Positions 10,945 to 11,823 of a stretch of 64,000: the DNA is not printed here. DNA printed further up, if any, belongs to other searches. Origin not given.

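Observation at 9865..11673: Orphan, apparently leaderless DNA methyltransferase next to a translin-family protein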

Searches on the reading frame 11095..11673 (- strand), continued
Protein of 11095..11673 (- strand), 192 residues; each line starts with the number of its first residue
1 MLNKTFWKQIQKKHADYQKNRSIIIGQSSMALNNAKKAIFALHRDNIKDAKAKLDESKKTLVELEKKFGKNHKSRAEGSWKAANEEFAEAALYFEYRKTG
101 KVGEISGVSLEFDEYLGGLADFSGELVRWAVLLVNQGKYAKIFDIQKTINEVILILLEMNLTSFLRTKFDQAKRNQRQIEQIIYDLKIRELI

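Call 25: search_protein_families(library=pfam, proteins=[L046:7063-8460:+, L080:2771-4483:+, L030:2933-3925:+, L073:3330-6011:+, L012:4391-4864:+, L043:7282-7779:+, L075:6655-7794:+, L006:7036-7632:-, L036:6811-7482:+, L018:6635-7795:-], max_evalue=0.001)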
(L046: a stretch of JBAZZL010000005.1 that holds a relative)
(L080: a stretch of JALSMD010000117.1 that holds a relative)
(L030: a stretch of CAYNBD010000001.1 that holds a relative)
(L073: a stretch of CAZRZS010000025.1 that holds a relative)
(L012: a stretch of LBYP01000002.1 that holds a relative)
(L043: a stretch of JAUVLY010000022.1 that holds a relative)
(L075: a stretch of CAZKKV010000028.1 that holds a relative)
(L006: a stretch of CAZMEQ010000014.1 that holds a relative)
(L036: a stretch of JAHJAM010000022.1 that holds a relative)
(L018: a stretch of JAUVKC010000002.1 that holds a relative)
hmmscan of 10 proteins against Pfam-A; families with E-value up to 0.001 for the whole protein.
L046:7063-8460:+ (465 aa): 2 families
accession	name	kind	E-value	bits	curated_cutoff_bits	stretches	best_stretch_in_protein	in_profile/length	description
PF08245.18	Mur_ligase_M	-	9.9e-33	114.2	24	2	42-164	1-115/200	Mur ligase middle domain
PF02875.26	Mur_ligase_C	-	7.2e-21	75.8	28.4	1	304-436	1-127/127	Mur ligase, glutamate ligase domain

L080:2771-4483:+ (570 aa): 5 families
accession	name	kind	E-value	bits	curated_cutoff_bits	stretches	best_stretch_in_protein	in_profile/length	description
PF00437.27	T2SSE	-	2e-123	412.2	24.9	1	173-565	3-370/370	Type II/IV secretion system protein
PF05157.20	MshEN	-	9.7e-10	38.7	23.1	1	52-136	1-83/90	MshEN domain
PF25199.1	nSTAND_NTPase5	-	3.7e-05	24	34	1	298-357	26-87/145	Novel STAND NTPase 5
PF20720.3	nSTAND3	-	0.00023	21.4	27.2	1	299-350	5-55/155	Novel STAND NTPase 3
PF13173.12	AAA_14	-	0.00051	20.5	27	0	313-401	3-84/129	AAA domain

L030:2933-3925:+ (330 aa): 0 families

L073:3330-6011:+ (893 aa): 7 families
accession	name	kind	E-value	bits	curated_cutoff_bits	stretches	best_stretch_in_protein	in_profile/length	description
PF00122.25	E1-E2_ATPase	-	2.6e-51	174.1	28.1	1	111-305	2-180/181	E1-E2 ATPase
PF00689.26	Cation_ATPase_C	-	2.7e-40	138.4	27.3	1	709-880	1-174/175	Cation transporting ATPase, C-terminus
PF00702.32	Hydrolase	-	4.2e-24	86.5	26.4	1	323-640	2-191/191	haloacid dehalogenase-like hydrolase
PF13246.12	Cation_ATPase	-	7.1e-20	71.3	21.7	1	379-466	3-91/91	Cation transport ATPase (P-type)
PF00690.31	Cation_ATPase_N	-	5.9e-13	48.7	20.4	1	4-71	2-69/69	Cation transporter/ATPase, N-terminus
PF08282.18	Hydrolase_3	-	3.6e-06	27.3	20.9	1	612-664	195-247/255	haloacid dehalogenase-like hydrolase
PF12710.13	HAD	-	8.8e-06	26.7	27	1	532-637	86-189/189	haloacid dehalogenase-like hydrolase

L012:4391-4864:+ (157 aa): 0 families

L043:7282-7779:+ (165 aa): 3 families
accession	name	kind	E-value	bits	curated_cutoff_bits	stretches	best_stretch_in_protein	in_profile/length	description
PF12850.12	Metallophos_2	-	1.3e-25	90.6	27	1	1-151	1-152/154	Calcineurin-like phosphoesterase superfamily domain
PF00149.33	Metallophos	-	1.9e-10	42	21.5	1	1-81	1-89/191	Calcineurin-like phosphoesterase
PF14582.11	Metallophos_3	-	0.00032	20.6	28.2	0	111-158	213-257/259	Metallophosphoesterase, calcineurin superfamily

L075:6655-7794:+ (379 aa): 1 family
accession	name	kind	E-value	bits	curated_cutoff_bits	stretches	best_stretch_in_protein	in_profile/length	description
PF03222.19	Trp_Tyr_perm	-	2e-13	50.6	22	1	3-370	3-391/393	Tryptophan/tyrosine permease family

L006:7036-7632:- (198 aa): 1 family
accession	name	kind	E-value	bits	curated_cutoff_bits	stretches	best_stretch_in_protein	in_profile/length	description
PF01725.21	Ham1p_like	-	4.5e-46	157.5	22.5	1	3-191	1-184/186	Ham1 family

L036:6811-7482:+ (223 aa): 2 families
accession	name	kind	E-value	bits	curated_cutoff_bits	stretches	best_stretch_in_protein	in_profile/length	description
PF00535.33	Glycos_transf_2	-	8.9e-24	84.7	23.3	1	8-119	1-117/168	Glycosyl transferase family 2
PF13641.12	Glyco_tranf_2_3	-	2.5e-07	31.4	27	1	5-89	1-96/230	Glycosyltransferase like family 2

L018:6635-7795:- (386 aa): 0 families

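Call 26: search_protein_families(library=pfam, proteins=[L033:1797-2219:+, L065:2548-2976:-, L018:7903-8460:+, L064:9068-10633:+, L030:948-2774:+, L020:4877-5986:+, L036:1978-3120:+], max_evalue=0.001)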
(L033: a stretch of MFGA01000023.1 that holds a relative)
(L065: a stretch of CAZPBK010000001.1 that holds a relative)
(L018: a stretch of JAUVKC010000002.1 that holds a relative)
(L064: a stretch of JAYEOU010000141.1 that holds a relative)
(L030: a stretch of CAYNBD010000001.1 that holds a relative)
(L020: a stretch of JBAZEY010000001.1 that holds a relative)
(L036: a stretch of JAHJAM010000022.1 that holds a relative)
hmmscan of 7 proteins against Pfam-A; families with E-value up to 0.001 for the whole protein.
L033:1797-2219:+ (140 aa): 1 family
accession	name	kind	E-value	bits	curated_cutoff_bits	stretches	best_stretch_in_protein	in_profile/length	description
PF00293.34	NUDIX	-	1.4e-18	67.6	21.1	1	4-118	3-123/134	NUDIX domain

L065:2548-2976:- (142 aa): 1 family
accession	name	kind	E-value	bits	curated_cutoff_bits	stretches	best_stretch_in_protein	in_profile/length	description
PF02681.20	DUF212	-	4.6e-38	130.7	26.5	1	4-133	4-125/126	Divergent PAP2 family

L018:7903-8460:+ (185 aa): 5 families
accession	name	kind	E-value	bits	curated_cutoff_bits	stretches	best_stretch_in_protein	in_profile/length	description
PF01596.23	Methyltransf_3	-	5.7e-16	58.9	22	1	16-156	20-164/204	O-methyltransferase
PF13578.12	Methyltransf_24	-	2.8e-12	47.9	26.3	1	45-147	1-105/105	Methyltransferase domain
PF13847.12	Methyltransf_31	-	7.2e-05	22.9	27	1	44-154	7-119/145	Methyltransferase domain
PF04989.18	RMNT_CmcI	-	0.00012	22.3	23.2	1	33-145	25-147/206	Rhamnosyl O-methyltransferase/CmcI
PF13649.12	Methyltransf_25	-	0.00013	23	27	1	44-119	1-71/97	Methyltransferase domain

L064:9068-10633:+ (521 aa): 2 families
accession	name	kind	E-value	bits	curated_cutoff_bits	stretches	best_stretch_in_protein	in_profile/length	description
PF01875.22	Memo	-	1.2e-59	202.2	27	1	33-311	1-268/269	Memo-like protein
PF01871.22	AMMECR1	-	1.5e-54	184.5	25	1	351-518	2-168/168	AMMECR1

L030:948-2774:+ (608 aa): 8 families
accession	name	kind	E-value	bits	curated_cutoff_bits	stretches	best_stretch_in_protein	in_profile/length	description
PF01434.24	Peptidase_M41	-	8.7e-66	221.9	29.9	1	412-601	1-191/191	Peptidase family M41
PF00004.35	AAA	-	5.8e-47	159.9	21.2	1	199-331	1-130/131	ATPase family associated with various cellular activities (AAA)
PF17862.7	AAA_lid_3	-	6.6e-16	58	27.2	1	355-396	2-43/45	AAA+ lid domain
PF07728.20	AAA_5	-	1.3e-06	28.9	22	1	198-320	1-137/139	AAA domain (dynein-related subfamily)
PF06480.20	FtsH_ext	-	2.7e-06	28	25.5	1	9-76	2-76/103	FtsH Extracellular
PF06068.19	TIP49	-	6.4e-05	22.7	23.8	1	164-233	25-89/347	TIP49 P-loop domain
PF13191.12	AAA_16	-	8.7e-05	23.5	32.6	0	195-219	23-47/167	AAA ATPase domain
PF20720.3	nSTAND3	-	0.00099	19.3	27.2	0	199-345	20-152/155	Novel STAND NTPase 3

L020:4877-5986:+ (369 aa): 2 families
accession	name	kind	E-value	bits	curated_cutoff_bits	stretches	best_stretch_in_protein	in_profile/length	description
PF00571.33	CBS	-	4.9e-24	84.9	24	2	306-361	1-55/57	CBS domain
PF02163.28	Peptidase_M50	-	1.5e-22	80.5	27.2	2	56-130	2-102/221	Peptidase family M50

L036:1978-3120:+ (380 aa): 6 families
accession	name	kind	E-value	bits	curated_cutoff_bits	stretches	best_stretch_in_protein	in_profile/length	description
PF00534.26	Glycos_transf_1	-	1.2e-28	100.3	26.4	1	196-350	13-165/172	Glycosyl transferases group 1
PF13692.12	Glyco_trans_1_4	-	2.3e-26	93.2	27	1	199-342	2-141/142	Glycosyl transferases group 1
PF13439.12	Glyco_transf_4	-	3.1e-22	79.8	28.5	1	21-178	2-165/170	Glycosyltransferase Family 4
PF13579.12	Glyco_trans_4_4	-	5e-17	63.1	29.7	1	21-178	1-158/158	Glycosyl transferase 4-like domain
PF20706.3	GT4-conflict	-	3.2e-12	46.6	26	1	18-310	9-312/385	Family 4 Glycosyltransferase in conflict systems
PF13524.12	Glyco_trans_1_2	-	2.4e-06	28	25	1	229-371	10-142/144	Glycosyl transferase-like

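Call 35: predict_structure(alignment_id=A1)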
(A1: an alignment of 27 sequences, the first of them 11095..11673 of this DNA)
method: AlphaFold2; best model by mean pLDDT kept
length: 192 residues; sequences in the alignment: 27
mean_pLDDT: 95.6   pTM: 0.89
mean pLDDT of the five models: 95.6, 95.2, 94.9, 92.9, 92.5
residues with pLDDT >= 90: 186; 70-90: 6; 50-70: 0; < 50: 0
segments of 3 or more residues with pLDDT < 50: none
pLDDT, mean of each block of 10 residues (from residue 1): 91 93 97 98 97 98 96 93 98 97 95 97 98 93 96 95 95 97 95 85
secondary structure, 60 per line:
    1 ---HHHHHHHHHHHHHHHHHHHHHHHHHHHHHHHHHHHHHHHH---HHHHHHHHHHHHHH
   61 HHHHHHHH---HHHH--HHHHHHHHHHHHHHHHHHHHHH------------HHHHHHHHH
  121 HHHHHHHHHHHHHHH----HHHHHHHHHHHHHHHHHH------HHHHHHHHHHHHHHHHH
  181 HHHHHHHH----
elements in order: H4-43 H47-68 H72-75 H78-99 H112-135 H140-157 H164-188

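Call 41: fold_search(model_id=the predicted structure, library=pdb)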
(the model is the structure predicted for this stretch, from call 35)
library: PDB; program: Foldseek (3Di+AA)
matches with E <= 10: 844; with E <= 0.001: 56
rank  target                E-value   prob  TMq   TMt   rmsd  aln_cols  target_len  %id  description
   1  3pja_K                3.2e-08  1.00  0.90  0.79   2.0       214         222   18  Crystal structure of human C3PO complex (released 2011-05-11)
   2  3pja_L                4.5e-08  1.00  0.88  0.77   2.9       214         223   19  Crystal structure of human C3PO complex (released 2011-05-11)
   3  3pja_J                6.3e-08  1.00  0.88  0.78   2.2       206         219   19  Crystal structure of human C3PO complex (released 2011-05-11)
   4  5jrc_A                6.9e-08  1.00  0.85  0.88   2.1       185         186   18  Crystal structure of NeC3PO in complex with ssRNA. (released 2016-09-28)
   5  5jre_B                7.6e-08  1.00  0.85  0.88   2.1       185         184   18  Crystal structure of NeC3PO in complex with ssDNA. (released 2016-09-28)
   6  1key_C                8.4e-08  1.00  0.86  0.79   2.8       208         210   24  Crystal Structure of Mouse Testis/Brain RNA-binding Protein (TB-RBP) (released 2002-07-03)
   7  4wyv_C                1.3e-07  1.00  0.85  0.79   2.9       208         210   22  Crystal Structure of Human Translin in Open Conformation (released 2014-11-26)
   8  5jr9_D                1.4e-07  1.00  0.85  0.88   2.1       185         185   18  Crystal structure of apo-NeC3PO (released 2016-09-28)
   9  5jr9_C                1.6e-07  1.00  0.85  0.88   2.1       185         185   18  Crystal structure of apo-NeC3PO (released 2016-09-28)
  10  4wyv_G                2.2e-07  1.00  0.87  0.78   2.4       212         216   23  Crystal Structure of Human Translin in Open Conformation (released 2014-11-26)
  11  5jr9_B                2.3e-07  1.00  0.85  0.88   2.1       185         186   18  Crystal structure of apo-NeC3PO (released 2016-09-28)
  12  3pja_C                2.6e-07  1.00  0.84  0.76   3.2       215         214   21  Crystal structure of human C3PO complex (released 2011-05-11)
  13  3qb5_A                2.8e-07  1.00  0.85  0.77   2.9       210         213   22  Human C3PO complex in the presence of MnSO4 (released 2011-05-11)
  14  5jr9_A                3.1e-07  1.00  0.85  0.87   2.1       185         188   18  Crystal structure of apo-NeC3PO (released 2016-09-28)
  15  3pja_I                3.1e-07  1.00  0.83  0.77   2.7       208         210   22  Crystal structure of human C3PO complex (released 2011-05-11)
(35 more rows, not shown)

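Call 58: search_protein_representatives(alignment_id=A1)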
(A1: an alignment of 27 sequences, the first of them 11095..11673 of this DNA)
Query: 27 sequences, 191 profile positions. Proteins with E-value up to 0.001 (for the whole library): 2916; up to 1e-10: 1498; up to 1e-30: 443. The best 150 are listed.
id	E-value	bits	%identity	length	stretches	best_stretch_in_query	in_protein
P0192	1.4e-70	253.5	-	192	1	1-190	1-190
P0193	5.0e-69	248.4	-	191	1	1-191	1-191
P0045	1.0e-68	247.5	-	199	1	3-190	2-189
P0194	6.2e-67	241.6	-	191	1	1-190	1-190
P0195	7.1e-66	238.2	-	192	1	1-190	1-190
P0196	9.2e-66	237.8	-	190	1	1-190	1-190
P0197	3.7e-65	235.8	-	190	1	1-190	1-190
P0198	4.3e-65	235.6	-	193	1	1-190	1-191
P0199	8.4e-65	234.7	-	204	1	1-190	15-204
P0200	1.3e-64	234.1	-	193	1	2-190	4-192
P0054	2.0e-64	233.4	-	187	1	5-189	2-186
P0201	3.9e-62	226.0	-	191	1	1-191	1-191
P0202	6.1e-62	225.3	-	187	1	5-191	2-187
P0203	1.0e-61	224.6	-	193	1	1-190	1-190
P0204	2.3e-61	223.4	-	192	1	1-190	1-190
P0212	1.1e-59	217.9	-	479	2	6-188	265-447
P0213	1.2e-59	217.8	-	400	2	8-188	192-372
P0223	2.1e-57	210.5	-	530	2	7-188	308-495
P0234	3.2e-55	203.4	-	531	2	1-188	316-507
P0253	1.1e-51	191.9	-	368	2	7-190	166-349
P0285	7.3e-48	179.4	-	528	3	6-188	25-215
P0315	3.2e-45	170.8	-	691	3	6-107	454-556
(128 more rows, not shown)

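Call 59: search_protein_families(library=pfam, proteins=[P0212, P0213, P0223, P0315, P0253, P0285], max_evalue=0.001)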
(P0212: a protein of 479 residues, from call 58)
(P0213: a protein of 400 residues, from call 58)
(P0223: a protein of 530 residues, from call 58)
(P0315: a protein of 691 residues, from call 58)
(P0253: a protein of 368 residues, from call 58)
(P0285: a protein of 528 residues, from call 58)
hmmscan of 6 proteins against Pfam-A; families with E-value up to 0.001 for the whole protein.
P0212 (479 aa): 1 family
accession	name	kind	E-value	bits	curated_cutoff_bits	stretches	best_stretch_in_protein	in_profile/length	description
PF01997.21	Translin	-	8.2e-37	127.6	25.9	2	279-447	2-203/205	Translin family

P0213 (400 aa): 1 family
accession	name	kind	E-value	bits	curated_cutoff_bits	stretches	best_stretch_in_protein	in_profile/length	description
PF01997.21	Translin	-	1.1e-35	123.9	25.9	2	204-372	2-203/205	Translin family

P0223 (530 aa): 1 family
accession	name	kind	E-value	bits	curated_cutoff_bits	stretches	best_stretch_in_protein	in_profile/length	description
PF01997.21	Translin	-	1.8e-37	129.7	25.9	2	321-494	2-202/205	Translin family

P0315 (691 aa): 1 family
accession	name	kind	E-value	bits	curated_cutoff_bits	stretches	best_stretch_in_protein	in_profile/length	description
PF01997.21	Translin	-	1.7e-37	129.8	25.9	2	468-659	2-203/205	Translin family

P0253 (368 aa): 1 family
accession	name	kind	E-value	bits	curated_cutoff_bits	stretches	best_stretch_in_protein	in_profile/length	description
PF01997.21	Translin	-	5.1e-37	128.3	25.9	2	179-348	2-204/205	Translin family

P0285 (528 aa): 1 family
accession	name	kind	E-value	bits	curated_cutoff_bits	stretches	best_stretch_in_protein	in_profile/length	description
PF01997.21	Translin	-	1.8e-26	93.8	25.9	2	295-503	3-203/205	Translin family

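Call 65: search_protein_families(library=pfam, proteins=[L001:8594-11071:+, L004:6569-6754:+], max_evalue=0.01)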
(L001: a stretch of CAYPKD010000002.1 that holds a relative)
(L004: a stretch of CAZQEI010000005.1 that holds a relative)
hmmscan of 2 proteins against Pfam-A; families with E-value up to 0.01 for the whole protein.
L001:8594-11071:+ (825 aa): 1 family
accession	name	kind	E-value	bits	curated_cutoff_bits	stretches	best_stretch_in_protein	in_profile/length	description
PF02163.28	Peptidase_M50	-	1e-15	58.1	27.2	2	62-138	2-103/221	Peptidase family M50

L004:6569-6754:+ (62 aa): 0 families

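Call 67: search_protein_families(library=padloc, proteins=[window:11095-11673:-], max_evalue=0.01)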
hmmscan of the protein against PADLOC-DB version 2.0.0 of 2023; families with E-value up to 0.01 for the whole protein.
window:11095-11673:- (192 aa): 0 families

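Call 68: list_cluster_members(proteins=[P0212, P0213, P0223, P0234, P0253, P0315])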
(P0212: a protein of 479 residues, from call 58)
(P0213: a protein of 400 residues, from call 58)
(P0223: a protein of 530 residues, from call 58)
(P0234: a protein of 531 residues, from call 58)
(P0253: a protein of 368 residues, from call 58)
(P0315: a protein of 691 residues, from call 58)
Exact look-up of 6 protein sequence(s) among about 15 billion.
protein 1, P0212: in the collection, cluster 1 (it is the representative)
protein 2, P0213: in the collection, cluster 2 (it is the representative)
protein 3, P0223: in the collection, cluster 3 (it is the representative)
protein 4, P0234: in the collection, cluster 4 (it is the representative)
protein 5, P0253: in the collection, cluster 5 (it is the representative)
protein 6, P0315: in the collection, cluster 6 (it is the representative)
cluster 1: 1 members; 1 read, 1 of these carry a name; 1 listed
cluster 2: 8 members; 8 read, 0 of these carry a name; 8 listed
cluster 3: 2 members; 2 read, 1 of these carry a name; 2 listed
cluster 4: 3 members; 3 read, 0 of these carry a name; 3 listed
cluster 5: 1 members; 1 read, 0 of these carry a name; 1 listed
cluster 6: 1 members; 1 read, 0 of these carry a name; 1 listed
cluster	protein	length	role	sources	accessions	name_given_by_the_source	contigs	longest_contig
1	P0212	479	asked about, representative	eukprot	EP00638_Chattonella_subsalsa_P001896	CAMPEP_0117740502 /NCGR_PEP_ID=MMETSP0947-20121206/4381_1 /TAXON_ID=44440 ...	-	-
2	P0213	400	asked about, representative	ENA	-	-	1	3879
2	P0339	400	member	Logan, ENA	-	-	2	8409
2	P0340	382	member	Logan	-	-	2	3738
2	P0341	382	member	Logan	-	-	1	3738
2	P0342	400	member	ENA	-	-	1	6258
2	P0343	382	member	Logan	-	-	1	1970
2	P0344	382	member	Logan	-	-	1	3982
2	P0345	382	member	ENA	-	-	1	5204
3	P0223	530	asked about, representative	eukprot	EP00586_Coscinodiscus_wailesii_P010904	CAMPEP_0172515676 /NCGR_PEP_ID=MMETSP1066-20121228/269785_1 /TAXON_ID=671091 ...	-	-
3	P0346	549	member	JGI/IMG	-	-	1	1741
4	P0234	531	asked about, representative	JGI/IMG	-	-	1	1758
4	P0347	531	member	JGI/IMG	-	-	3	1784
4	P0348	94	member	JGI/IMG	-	-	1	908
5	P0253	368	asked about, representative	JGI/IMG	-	-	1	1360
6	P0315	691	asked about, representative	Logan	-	-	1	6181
